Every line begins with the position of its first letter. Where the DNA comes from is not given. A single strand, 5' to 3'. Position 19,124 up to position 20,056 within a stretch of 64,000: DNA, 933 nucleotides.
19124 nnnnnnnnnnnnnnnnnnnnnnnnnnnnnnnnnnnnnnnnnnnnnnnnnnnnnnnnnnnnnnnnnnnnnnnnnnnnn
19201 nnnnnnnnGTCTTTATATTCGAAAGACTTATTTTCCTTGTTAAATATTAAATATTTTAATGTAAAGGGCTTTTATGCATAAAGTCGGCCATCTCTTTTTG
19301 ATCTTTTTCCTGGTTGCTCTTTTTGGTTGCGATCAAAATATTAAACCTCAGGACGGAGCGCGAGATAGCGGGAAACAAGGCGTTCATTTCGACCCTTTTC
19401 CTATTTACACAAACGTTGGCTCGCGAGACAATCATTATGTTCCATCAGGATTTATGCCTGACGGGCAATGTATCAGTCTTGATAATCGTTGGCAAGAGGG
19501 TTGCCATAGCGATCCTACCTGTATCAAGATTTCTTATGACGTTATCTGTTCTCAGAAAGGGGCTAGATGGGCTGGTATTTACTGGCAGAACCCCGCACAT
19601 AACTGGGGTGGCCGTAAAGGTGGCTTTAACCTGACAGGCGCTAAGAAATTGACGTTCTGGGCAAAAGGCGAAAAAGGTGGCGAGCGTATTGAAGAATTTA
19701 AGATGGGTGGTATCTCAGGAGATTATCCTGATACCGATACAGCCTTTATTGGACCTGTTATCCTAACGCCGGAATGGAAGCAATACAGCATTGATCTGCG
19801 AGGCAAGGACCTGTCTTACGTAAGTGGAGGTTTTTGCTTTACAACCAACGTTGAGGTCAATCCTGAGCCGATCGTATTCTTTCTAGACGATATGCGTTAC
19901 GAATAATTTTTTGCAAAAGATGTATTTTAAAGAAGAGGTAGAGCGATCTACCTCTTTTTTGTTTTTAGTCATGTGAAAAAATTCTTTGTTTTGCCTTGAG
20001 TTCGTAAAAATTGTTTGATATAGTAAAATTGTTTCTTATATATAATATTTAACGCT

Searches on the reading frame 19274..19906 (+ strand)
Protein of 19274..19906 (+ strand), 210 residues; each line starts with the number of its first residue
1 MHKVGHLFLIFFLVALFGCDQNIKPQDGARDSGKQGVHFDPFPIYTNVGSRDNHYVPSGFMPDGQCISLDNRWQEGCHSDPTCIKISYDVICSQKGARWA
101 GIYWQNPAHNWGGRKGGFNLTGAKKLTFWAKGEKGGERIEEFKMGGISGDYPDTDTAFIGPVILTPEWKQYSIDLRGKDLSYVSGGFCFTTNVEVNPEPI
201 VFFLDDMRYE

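Call 63: search_protein_families(library=pfam, proteins=[window:19274-19906:+], max_evalue=0.01)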
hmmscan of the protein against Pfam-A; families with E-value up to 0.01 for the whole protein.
window:19274-19906:+ (210 aa): 0 families

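Call 66: search_protein_families(library=ncbifam, proteins=[window:19274-19906:+], max_evalue=0.001)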
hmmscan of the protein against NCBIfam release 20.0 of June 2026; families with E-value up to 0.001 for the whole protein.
window:19274-19906:+ (210 aa): 0 families

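Call 71: search_solved_structures(query=window:19274-19906:+, max_evalue=1)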
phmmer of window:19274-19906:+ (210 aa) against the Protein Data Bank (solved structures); distinct sequences matched with E-value up to 1: 0.

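Call 84: find_homologous_proteins(query=window:19274-19906:+)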
Query window:19274-19906:+ (210 aa): 1491 proteins with E <= 0.001 among 1508 candidates; the best 120 are listed.
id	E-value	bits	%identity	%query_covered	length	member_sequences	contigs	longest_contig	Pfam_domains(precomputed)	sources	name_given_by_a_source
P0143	2.8e-143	494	97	100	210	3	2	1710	-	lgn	-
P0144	1.8e-120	419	81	100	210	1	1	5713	-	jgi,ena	-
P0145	9.1e-116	403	80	100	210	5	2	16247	-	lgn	-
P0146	1.5e-112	393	53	95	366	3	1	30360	-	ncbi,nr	ncbi:MAG: hypothetical protein AMJ95_11445 [Omnitrophica WOR_2 bacterium SM23_72]|nr:MAG: hypothetic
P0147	1.3e-110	387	56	92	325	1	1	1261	-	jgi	jgi:hypothetical protein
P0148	3.9e-108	378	74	100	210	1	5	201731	-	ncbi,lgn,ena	-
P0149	1.8e-107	376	58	81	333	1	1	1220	-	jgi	jgi:hypothetical protein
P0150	6.1e-107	375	58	81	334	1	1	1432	-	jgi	jgi:hypothetical protein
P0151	1.7e-106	373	51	92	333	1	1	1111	-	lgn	-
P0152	1.7e-106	373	72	100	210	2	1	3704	-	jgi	-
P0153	7.9e-106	371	72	100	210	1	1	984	-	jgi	jgi:hypothetical protein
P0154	2.1e-105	370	53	92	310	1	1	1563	-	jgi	-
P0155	2.3e-105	369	72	100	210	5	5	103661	-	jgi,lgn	-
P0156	4.2e-104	365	52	92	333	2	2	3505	-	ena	-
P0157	5.5e-103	362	70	100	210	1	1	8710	-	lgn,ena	-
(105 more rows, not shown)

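Call 89: predict_structure(alignment_id=A3)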
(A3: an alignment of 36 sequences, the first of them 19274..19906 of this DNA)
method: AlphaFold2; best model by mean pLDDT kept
length: 210 residues; sequences in the alignment: 36
mean_pLDDT: 80.0   pTM: 0.73
mean pLDDT of the five models: 80.0, 78.3, 77.0, 76.5, 75.5
residues with pLDDT >= 90: 87; 70-90: 67; 50-70: 36; < 50: 20
segments of 3 or more residues with pLDDT < 50: 20-34, 108-111
pLDDT, mean of each block of 10 residues (from residue 1): 67 63 44 62 89 73 72 92 92 73 55 68 96 96 84 91 98 96 85 90 95
secondary structure, 60 per line:
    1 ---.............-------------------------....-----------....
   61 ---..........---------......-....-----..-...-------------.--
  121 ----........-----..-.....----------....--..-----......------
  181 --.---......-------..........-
elements in order: H4-16 E42-45 E57-60 E67-73 E83-88 H90-93 E102-104 E125-132 E141-145 E156-159 E169-174 E187-192 E200-209
